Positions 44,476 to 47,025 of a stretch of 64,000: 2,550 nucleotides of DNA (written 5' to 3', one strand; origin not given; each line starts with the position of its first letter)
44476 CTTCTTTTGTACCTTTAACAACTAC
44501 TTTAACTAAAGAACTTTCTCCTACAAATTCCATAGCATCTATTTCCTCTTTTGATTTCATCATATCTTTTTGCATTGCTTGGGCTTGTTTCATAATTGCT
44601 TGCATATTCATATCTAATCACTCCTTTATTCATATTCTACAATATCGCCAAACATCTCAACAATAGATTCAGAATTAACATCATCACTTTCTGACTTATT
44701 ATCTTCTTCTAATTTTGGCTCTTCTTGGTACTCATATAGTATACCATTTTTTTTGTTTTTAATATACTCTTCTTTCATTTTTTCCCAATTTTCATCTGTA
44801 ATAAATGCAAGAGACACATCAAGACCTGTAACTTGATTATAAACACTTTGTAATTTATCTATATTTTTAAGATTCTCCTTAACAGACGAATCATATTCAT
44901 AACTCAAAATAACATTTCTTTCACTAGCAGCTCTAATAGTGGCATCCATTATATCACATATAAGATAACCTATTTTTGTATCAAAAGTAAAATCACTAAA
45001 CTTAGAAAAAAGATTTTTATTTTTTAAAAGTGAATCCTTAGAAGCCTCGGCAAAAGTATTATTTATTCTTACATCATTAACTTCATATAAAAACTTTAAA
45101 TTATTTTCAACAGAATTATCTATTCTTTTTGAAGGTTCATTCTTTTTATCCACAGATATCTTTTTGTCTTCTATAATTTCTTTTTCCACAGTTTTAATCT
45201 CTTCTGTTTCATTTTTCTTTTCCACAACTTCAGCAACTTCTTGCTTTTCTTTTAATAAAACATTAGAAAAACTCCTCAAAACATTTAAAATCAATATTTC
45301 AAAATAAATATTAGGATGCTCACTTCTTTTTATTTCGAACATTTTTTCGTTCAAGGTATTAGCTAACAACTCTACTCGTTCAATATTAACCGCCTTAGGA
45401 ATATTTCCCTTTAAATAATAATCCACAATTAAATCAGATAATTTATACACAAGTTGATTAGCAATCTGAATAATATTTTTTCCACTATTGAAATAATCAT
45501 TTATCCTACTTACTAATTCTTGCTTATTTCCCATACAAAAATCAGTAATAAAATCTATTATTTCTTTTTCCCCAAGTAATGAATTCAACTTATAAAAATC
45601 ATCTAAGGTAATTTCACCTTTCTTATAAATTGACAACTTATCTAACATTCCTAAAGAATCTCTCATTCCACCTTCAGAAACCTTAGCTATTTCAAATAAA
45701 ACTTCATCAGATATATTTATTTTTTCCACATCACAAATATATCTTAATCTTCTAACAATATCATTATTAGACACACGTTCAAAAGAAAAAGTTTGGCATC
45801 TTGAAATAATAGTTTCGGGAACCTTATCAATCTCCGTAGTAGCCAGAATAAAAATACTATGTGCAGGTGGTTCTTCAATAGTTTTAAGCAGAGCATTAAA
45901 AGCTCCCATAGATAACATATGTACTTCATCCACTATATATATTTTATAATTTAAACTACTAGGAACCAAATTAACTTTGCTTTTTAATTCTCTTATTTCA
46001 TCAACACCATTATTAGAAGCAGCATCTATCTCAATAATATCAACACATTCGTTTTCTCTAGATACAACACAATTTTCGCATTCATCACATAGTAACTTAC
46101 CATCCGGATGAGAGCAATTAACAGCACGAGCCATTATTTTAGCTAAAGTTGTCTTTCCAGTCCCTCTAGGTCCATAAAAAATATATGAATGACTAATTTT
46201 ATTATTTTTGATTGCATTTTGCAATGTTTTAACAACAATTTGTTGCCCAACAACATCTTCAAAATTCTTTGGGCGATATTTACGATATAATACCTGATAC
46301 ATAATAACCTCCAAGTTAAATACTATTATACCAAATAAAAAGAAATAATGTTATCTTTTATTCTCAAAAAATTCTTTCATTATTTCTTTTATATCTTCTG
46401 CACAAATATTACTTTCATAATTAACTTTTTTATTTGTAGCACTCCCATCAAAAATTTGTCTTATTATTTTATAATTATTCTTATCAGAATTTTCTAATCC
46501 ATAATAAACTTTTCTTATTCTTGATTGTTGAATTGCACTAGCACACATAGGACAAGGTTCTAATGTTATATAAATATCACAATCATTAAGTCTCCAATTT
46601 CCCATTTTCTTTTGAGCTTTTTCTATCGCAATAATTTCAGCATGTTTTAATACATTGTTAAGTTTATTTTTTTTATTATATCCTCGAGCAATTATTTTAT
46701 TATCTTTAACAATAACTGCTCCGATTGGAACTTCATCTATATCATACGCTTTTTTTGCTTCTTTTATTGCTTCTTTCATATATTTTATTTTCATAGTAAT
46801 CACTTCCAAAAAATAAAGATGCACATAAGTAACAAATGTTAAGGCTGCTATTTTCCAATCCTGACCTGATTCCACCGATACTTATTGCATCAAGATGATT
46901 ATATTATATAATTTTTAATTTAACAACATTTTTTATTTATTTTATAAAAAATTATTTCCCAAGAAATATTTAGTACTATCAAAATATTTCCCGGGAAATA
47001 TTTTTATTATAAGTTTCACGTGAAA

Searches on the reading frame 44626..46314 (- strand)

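Call 7: search_protein_families(library=ncbifam, proteins=[window:44626-46314:-])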
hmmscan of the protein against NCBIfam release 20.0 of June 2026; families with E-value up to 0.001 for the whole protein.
window:44626-46314:- (562 aa): 78 families (the best 25 are shown)
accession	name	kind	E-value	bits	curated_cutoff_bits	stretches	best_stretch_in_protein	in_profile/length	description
NF004046.1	PRK05563.1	equivalog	2.3e-137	459.3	400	1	5-560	1-566/567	DNA polymerase III subunit gamma/tau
TIGR02397.1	dnaX_nterm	equivalog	5.2e-123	410.8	250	1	6-343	1-352/355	DNA polymerase III subunit gamma/tau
NF011512.0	PRK14950.1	equivalog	6.9e-107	359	593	1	6-296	3-294/585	DNA polymerase III subunits gamma and tau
NF004549.0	PRK05896.1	equivalog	3e-104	350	578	1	6-558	3-533/642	DNA polymerase III subunits gamma and tau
NF011510.0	PRK14948.1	equivalog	3.1e-104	350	593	1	5-540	4-551/640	DNA polymerase III subunit gamma/tau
NF011523.0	PRK14962.1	equivalog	2.7e-102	343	576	1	7-411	2-388/474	DNA polymerase III subunits gamma and tau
NF011514.0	PRK14953.1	equivalog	9.9e-102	341.3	536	1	5-384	2-399/488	DNA polymerase III subunits gamma and tau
NF011526.0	PRK14965.1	equivalog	6.6e-101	338.9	670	1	5-301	2-298/578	DNA polymerase III subunits gamma and tau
NF006585.0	PRK09111.1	equivalog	4.3e-98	329.5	604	1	5-289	26-315/616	DNA polymerase III subunit gamma/tau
NF005942.0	PRK07994.1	equivalog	1.9e-91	308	613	1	5-323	2-321/655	DNA polymerase III subunit gamma/tau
NF005173.0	PRK06647.1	equivalog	7.4e-91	305.7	623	1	5-285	2-282/568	DNA polymerase III subunits gamma and tau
NF011531.0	PRK14971.1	equivalog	2.8e-90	303.9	685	1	6-240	4-239/614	DNA polymerase III subunit gamma/tau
NF004962.0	PRK06305.1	equivalog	3.6e-89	300.1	559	1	5-423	3-428/465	DNA polymerase III subunits gamma and tau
NF011524.0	PRK14963.1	equivalog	2.5e-87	294.5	601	1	8-515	3-505/647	DNA polymerase III subunits gamma and tau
NF006280.0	PRK08451.1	equivalog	3.3e-81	273.7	572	1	7-537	2-486/535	DNA polymerase III subunit gamma/tau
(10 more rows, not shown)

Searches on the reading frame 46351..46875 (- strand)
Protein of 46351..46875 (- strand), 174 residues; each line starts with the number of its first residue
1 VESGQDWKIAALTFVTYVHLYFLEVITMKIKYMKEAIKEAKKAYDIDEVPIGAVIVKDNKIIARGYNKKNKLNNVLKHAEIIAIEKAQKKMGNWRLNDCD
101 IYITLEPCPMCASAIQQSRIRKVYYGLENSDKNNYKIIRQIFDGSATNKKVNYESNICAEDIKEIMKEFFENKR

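Call 7: search_protein_families(library=ncbifam, proteins=[window:46351-46875:-])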
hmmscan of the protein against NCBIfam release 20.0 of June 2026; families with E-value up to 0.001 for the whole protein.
window:46351-46875:- (174 aa): 5 families
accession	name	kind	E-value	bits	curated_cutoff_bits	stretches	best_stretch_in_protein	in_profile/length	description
NF008113.2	PRK10860.1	equivalog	1.3e-33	116.2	150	1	31-174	9-152/165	tRNA adenosine(34) deaminase TadA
TIGR00326.1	eubact_ribD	equivalog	4.2e-14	52.5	156.35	1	33-132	1-99/343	bifunctional diaminohydroxyphosphoribosylaminopyrimidine deaminase/5-amino-6-(5-phosphoribosylamino)uracil reductase RibD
TIGR02571.1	ComEB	equivalog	1.9e-11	44.1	219.45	1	78-159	69-146/151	ComE operon protein 2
NF041025.1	antiphage_deaminase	equivalog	6.2e-07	28.6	400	1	78-125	339-385/437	anti-phage dCTP deaminase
NF008052.0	PRK10786.1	equivalog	9.7e-06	24.5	500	1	31-123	5-96/367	bifunctional diaminohydroxyphosphoribosylaminopyrimidine deaminase/5-amino-6-(5-phosphoribosylamino)uracil reductase RibD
